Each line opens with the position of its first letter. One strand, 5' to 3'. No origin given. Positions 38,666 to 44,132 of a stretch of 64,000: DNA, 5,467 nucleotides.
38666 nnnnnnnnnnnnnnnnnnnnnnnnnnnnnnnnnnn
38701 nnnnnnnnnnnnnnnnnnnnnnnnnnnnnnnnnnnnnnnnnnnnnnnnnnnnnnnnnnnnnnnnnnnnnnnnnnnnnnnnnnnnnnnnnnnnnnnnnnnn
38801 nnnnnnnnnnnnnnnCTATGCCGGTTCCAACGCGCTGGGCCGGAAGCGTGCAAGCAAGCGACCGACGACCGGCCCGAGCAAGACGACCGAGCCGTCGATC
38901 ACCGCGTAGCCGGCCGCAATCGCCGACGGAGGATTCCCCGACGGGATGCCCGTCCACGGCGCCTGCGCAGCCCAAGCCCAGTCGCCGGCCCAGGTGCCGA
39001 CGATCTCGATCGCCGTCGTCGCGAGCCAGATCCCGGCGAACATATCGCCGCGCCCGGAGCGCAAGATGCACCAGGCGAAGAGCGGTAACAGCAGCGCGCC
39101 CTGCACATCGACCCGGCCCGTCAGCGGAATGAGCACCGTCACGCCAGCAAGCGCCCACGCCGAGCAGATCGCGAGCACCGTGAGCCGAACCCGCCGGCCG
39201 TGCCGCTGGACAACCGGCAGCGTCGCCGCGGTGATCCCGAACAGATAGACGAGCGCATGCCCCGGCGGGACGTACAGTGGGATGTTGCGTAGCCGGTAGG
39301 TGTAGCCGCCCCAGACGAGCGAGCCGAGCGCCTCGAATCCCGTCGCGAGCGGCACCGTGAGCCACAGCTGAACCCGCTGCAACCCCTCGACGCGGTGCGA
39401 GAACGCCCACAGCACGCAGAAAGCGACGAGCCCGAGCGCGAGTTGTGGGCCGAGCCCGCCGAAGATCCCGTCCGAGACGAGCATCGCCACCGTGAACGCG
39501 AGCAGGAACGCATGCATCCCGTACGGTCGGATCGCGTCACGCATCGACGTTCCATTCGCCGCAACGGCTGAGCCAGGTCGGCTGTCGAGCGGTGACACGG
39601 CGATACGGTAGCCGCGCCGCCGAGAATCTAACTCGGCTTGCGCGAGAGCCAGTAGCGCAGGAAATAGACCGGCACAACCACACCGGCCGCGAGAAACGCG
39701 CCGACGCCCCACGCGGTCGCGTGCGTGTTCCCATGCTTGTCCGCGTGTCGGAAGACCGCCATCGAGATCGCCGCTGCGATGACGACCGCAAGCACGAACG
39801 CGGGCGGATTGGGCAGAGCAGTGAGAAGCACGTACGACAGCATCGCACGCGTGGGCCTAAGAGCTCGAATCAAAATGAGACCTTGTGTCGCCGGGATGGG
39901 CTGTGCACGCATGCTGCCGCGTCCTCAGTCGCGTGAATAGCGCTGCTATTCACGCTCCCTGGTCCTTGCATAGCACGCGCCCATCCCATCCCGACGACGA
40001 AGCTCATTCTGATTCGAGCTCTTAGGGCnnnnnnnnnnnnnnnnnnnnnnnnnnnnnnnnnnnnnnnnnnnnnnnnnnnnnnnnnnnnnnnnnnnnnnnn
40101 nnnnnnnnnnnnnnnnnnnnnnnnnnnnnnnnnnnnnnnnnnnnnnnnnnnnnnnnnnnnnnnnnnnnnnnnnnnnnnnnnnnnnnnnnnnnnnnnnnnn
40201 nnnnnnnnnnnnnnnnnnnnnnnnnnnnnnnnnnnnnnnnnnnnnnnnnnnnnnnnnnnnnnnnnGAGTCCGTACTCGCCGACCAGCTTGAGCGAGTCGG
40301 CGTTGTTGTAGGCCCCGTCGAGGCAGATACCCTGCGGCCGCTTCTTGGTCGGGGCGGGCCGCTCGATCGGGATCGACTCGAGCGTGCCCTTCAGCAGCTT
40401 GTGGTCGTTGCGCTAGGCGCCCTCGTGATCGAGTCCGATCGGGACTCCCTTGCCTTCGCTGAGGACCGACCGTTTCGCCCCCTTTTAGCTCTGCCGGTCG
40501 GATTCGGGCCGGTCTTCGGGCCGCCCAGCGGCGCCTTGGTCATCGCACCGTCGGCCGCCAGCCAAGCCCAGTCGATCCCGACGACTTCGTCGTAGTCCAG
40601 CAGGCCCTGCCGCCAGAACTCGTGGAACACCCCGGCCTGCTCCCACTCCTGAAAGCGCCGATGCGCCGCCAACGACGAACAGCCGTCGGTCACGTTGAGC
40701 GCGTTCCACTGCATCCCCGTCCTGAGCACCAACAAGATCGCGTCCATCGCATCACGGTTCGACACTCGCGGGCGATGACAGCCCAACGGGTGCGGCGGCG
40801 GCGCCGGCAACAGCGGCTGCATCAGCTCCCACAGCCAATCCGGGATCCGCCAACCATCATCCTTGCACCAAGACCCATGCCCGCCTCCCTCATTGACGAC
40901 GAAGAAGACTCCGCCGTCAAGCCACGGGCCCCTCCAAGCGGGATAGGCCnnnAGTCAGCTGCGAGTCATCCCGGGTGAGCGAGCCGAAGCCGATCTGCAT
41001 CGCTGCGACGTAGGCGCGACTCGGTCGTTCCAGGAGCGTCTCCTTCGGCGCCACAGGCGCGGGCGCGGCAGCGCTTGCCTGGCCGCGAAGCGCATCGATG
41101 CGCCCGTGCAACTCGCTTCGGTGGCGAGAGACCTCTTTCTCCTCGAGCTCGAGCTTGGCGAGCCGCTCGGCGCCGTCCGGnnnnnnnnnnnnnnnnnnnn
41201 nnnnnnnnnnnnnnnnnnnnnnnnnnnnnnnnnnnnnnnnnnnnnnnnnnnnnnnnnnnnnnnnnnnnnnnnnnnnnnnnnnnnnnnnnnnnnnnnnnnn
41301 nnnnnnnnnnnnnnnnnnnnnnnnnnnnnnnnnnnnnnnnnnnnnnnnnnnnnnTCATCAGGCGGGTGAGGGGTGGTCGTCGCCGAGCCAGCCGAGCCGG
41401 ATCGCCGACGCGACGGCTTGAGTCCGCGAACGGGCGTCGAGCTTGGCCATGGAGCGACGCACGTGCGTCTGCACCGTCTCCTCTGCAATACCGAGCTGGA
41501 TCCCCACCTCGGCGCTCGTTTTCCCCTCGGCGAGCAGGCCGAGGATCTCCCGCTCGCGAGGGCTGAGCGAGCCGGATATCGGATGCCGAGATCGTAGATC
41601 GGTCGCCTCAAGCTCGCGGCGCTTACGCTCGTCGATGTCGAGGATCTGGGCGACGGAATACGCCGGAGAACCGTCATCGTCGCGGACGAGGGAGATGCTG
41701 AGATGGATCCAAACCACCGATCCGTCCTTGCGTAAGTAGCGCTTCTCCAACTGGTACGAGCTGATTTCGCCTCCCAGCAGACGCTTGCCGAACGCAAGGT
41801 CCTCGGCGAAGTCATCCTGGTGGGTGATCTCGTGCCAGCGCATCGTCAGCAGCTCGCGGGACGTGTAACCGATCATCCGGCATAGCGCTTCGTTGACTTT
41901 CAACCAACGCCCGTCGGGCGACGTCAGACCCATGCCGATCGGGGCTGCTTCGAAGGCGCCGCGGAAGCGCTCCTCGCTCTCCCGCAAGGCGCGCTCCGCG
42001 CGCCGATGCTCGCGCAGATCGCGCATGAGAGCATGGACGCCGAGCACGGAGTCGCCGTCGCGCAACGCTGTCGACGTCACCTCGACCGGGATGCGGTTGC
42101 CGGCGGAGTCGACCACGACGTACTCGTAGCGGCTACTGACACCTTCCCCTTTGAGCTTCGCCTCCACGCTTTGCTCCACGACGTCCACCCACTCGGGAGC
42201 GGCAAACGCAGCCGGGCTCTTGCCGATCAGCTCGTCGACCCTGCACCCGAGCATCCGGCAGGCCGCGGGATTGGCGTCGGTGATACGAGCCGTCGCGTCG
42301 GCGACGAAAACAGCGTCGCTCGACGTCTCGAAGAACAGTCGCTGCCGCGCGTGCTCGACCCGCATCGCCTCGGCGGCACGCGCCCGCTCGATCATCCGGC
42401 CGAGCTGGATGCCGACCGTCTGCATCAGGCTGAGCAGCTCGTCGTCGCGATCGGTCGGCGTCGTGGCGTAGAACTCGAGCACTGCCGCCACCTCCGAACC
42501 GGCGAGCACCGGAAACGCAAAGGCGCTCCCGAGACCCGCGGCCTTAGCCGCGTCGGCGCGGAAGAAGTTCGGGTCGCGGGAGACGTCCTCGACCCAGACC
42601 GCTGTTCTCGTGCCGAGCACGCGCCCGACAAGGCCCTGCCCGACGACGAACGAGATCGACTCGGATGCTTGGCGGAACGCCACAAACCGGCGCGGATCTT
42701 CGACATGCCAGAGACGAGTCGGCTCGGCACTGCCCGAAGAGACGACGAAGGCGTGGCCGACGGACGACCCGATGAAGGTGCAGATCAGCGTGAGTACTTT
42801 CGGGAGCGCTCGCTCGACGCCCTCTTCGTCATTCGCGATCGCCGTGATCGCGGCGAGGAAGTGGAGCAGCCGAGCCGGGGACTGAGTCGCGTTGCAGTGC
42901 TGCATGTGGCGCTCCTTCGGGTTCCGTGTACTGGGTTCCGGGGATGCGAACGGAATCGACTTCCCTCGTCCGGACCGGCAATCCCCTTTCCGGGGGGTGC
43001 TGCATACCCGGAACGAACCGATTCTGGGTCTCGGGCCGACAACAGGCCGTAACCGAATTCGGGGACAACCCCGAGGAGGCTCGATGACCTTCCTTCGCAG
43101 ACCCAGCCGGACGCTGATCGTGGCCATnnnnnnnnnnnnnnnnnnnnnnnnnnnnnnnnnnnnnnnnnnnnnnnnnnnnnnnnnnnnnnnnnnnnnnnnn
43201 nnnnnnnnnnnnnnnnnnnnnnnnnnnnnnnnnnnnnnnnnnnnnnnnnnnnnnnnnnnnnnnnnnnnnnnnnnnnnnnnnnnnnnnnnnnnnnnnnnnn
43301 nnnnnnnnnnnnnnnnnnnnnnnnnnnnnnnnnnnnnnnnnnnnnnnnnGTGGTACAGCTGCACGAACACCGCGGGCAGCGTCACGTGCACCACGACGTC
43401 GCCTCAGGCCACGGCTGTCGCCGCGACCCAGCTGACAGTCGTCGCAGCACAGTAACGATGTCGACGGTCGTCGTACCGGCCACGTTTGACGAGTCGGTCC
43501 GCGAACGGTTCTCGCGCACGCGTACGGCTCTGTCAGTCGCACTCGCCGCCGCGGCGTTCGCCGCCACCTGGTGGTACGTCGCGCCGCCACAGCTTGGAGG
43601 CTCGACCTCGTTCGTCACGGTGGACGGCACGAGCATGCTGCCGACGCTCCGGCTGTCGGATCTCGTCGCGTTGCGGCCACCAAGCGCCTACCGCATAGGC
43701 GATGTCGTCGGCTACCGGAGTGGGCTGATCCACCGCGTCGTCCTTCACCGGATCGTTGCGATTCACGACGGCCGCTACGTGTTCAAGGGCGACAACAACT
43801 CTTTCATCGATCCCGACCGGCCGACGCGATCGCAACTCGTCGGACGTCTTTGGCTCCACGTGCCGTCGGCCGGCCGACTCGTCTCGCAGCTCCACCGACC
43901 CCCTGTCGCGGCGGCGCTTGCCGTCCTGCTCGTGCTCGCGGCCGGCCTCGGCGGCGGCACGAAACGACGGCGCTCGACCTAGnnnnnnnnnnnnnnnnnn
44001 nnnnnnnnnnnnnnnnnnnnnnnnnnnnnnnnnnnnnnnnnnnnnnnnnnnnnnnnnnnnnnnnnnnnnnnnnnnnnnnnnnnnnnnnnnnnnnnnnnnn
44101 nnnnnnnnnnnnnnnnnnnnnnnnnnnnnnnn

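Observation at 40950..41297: Twin-motif RsiG-like putative c-di-GMP-binding anti-sigma with a very short linker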

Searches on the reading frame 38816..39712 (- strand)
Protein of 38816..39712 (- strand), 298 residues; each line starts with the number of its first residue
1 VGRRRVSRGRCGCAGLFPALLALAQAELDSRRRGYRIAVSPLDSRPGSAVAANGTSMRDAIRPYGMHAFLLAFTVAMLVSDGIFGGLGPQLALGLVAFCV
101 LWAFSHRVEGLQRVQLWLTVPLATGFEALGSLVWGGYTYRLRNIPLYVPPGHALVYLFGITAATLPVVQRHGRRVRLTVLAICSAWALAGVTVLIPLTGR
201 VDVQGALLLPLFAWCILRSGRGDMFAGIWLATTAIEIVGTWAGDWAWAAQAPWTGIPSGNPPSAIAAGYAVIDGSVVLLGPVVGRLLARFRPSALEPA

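Call 27: search_protein_families(library=pfam, proteins=[window:38816-39712:-], max_evalue=0.001)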
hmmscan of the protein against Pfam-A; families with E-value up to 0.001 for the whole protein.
window:38816-39712:- (298 aa): 0 families

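Call 63: search_protein_families(library=ncbifam, proteins=[window:38816-39712:-], max_evalue=0.01)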
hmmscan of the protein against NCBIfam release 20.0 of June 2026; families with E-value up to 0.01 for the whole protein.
window:38816-39712:- (298 aa): 0 families

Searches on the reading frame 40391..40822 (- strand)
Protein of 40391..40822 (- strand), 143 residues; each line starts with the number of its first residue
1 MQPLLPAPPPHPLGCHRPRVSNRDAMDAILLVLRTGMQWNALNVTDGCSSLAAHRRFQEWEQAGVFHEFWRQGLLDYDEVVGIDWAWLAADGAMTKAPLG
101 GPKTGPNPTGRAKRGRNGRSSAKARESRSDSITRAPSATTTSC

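Call 27: search_protein_families(library=pfam, proteins=[window:40391-40822:-], max_evalue=0.001)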
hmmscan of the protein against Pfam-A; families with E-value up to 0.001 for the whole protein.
window:40391-40822:- (143 aa): 1 family
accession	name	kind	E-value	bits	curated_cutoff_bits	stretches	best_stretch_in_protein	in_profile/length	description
PF13340.11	DUF4096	-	4.6e-17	62.5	34.3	1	2-69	10-75/76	Putative transposase of IS4/5 family (DUF4096)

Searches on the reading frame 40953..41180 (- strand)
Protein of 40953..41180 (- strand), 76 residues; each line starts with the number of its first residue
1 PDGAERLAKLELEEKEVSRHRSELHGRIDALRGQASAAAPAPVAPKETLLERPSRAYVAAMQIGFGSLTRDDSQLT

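Call 76: search_solved_structures(query=window:40953-41180:-, max_evalue=10, show_alignments=4)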
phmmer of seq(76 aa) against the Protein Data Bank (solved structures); distinct sequences matched with E-value up to 10: 3.
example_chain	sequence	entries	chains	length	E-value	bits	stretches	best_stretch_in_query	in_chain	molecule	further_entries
7lq2_B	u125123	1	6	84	0.044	17.7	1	7-48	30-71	RR RsiG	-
7lq3_B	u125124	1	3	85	0.046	17.6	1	7-48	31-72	RsiG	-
7lq4_D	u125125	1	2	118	0.074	17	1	7-48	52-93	RsiG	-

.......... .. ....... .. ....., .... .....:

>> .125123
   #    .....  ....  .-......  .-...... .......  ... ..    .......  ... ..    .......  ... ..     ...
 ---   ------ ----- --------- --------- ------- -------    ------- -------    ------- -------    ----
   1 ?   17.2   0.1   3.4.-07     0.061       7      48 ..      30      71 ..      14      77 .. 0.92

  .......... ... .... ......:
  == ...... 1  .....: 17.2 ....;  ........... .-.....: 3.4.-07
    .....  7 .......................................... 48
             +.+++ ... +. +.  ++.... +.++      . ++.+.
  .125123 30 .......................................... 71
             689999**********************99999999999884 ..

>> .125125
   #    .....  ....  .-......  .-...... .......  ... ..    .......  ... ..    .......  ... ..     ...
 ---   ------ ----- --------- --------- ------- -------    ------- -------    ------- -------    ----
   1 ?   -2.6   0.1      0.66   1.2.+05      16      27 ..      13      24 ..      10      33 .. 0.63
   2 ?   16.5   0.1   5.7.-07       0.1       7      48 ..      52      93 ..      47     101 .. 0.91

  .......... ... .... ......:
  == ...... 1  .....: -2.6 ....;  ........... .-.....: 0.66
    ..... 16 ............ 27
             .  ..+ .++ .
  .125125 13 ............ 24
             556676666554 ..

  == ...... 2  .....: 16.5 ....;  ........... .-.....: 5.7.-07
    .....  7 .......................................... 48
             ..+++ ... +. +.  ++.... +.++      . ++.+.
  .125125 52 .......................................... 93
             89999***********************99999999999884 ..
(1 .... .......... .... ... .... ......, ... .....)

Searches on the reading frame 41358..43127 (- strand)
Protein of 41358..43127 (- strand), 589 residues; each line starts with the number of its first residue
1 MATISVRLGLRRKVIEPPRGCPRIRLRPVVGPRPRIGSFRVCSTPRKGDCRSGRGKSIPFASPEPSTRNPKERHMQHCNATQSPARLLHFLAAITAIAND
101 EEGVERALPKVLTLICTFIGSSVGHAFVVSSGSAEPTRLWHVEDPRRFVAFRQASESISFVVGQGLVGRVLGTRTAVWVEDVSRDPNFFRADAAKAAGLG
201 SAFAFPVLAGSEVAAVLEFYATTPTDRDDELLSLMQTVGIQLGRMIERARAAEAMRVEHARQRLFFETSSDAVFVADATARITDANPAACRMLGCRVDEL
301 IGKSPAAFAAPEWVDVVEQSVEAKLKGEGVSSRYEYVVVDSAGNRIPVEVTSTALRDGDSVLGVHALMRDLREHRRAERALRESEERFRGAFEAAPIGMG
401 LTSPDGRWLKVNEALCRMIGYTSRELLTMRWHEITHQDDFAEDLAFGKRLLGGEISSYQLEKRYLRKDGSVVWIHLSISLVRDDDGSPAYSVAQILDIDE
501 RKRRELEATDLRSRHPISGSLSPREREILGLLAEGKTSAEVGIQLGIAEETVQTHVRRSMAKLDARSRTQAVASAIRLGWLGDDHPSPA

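Call 27: search_protein_families(library=pfam, proteins=[window:41358-43127:-], max_evalue=0.001)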
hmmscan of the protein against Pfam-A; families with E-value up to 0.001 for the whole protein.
window:41358-43127:- (589 aa): 12 families
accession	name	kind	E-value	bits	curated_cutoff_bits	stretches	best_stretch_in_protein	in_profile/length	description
PF13426.13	PAS_9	-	9.6e-28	96.9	27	2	398-498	3-101/103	PAS domain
PF08448.16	PAS_4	-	4.5e-23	82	23.1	2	266-376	1-110/110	PAS fold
PF00989.32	PAS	-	6e-23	81.5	22.6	2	263-370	4-112/113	PAS fold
PF08447.18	PAS_3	-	1.4e-21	77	25.6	2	410-490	3-84/89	PAS fold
PF13188.13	PAS_8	-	8.3e-18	64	21.8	2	261-302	2-44/65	PAS domain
PF00196.25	GerE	-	1.1e-17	63.9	23.5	1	520-574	2-56/57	Bacterial regulatory proteins, luxR family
PF13185.12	GAF_2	-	1.3e-12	48.5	28.6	1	104-247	4-136/136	GAF domain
PF01590.32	GAF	-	9.3e-09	36.4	22.4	1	105-244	3-131/133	GAF domain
PF08281.18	Sigma70_r4_2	-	2.7e-07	30.5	25.7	1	520-563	10-54/54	Sigma-70, region 4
PF04545.22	Sigma70_r4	-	6.2e-06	26.1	24.1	1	520-563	4-48/50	Sigma-70, region 4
PF14215.12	bHLH-MYC_N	-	5.5e-05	24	30.2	1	146-221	91-163/181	bHLH-MYC and R2R3-MYB transcription factors N-terminal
PF22922.2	GAF_NLP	-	0.00093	19.2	24.1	0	141-235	63-160/175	NLP protein GAF domain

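Call 63: search_protein_families(library=ncbifam, proteins=[window:41358-43127:-], max_evalue=0.01)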
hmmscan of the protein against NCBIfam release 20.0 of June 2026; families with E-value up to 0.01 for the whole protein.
window:41358-43127:- (589 aa): 40 families (the best 25 are shown)
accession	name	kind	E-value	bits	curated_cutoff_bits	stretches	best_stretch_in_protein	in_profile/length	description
NF007298.0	PRK09776.1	equivalog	1.6e-55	188.5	1135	1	371-514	286-430/1111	diguanylate cyclase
TIGR00229.1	sensory_box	domain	1.7e-53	180.1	22.9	2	382-506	1-124/126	PAS domain S-box protein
NF053781.1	cdiGMPphdstlr2612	equivalog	3.1e-17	61.6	1600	2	339-514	540-716/1268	Tlr1612 family c-di-GMP phosphodiesterase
NF047874.1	MASE3_PAS_HK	subfamily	1.3e-13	50.6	560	2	247-379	252-383/655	MASE3 domain-containing sensor histidine kinase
NF041673.1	transregRamA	equivalog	1.9e-13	50.1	500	2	519-581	217-279/280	acetate metabolism transcriptional regulator RamA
NF052574.1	HisKinEspCMyxo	equivalog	6.4e-13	47.8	1200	2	387-502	289-402/785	serine histidine kinase EspC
NF045675.1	PhdiestaseDibA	equivalog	3.7e-12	45.4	980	2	366-517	55-208/623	phosphodiesterase DibA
TIGR03020.2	EpsA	equivalog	8e-12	45.3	170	1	514-576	187-246/247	XrtB/PEP-CTERM-associated transcriptional regulator EpsA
TIGR03541.1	reg_near_HchA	equivalog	1.4e-11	44.3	215.6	1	517-579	168-230/232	PA1136 family autoinducer-binding transcriptional regulator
NF052573.1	HisKinEspAMyxo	equivalog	2.4e-11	42.4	1400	2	257-328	251-322/755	serine histidine kinase EspA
NF047785.1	respo_reg_MadR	equivalog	5.6e-11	42.2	300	1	512-579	140-207/209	MadR family response regulator transcription factor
NF008467.0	PRK11359.1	equivalog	9e-11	40.5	857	1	405-508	155-259/800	oxygen-sensing cyclic-di-GMP phosphodiesterase DosP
TIGR02040.1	PpsR-CrtJ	equivalog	5.4e-10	38.9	275.4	1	252-428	125-294/442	transcriptional regulator PpsR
NF008468.0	PRK11360.1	equivalog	7.6e-10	37.8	646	1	252-385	260-391/616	two-component system sensor histidine kinase AtoS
NF007561.1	PRK10188.1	equivalog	3e-09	36.6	350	1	520-579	179-238/240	quorum-sensing transcriptional regulator SdiA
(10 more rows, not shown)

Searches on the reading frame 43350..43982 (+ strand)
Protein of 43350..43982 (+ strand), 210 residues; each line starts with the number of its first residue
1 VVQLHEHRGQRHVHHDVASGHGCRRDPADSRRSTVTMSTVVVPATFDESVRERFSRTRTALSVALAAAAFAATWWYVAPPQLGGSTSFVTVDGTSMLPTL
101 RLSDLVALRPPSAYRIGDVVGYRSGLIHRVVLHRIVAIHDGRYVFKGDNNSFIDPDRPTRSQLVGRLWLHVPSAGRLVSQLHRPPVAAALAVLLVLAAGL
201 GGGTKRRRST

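Call 27: search_protein_families(library=pfam, proteins=[window:43350-43982:+], max_evalue=0.001)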
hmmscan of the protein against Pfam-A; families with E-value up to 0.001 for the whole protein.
window:43350-43982:+ (210 aa): 0 families

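Call 63: search_protein_families(library=ncbifam, proteins=[window:43350-43982:+], max_evalue=0.01)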
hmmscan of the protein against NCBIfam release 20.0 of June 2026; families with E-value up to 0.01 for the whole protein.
window:43350-43982:+ (210 aa): 4 families
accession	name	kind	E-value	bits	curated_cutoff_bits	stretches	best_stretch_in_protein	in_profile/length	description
TIGR02228.1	sigpep_I_arch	equivalog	1.1e-14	54.6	51.85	1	81-195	26-147/158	signal peptidase I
NF046067.1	SigPepSipWBacil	equivalog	0.0045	16.6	190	1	87-183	39-142/189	signal peptidase I SipW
TIGR02754.1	sod_Ni_protease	equivalog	0.0058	17.1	63.25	0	90-151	2-68/90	nickel-type superoxide dismutase maturation protease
TIGR02227.1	sigpep_I_bact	equivalog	0.0059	16.5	47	1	87-147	21-86/162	signal peptidase I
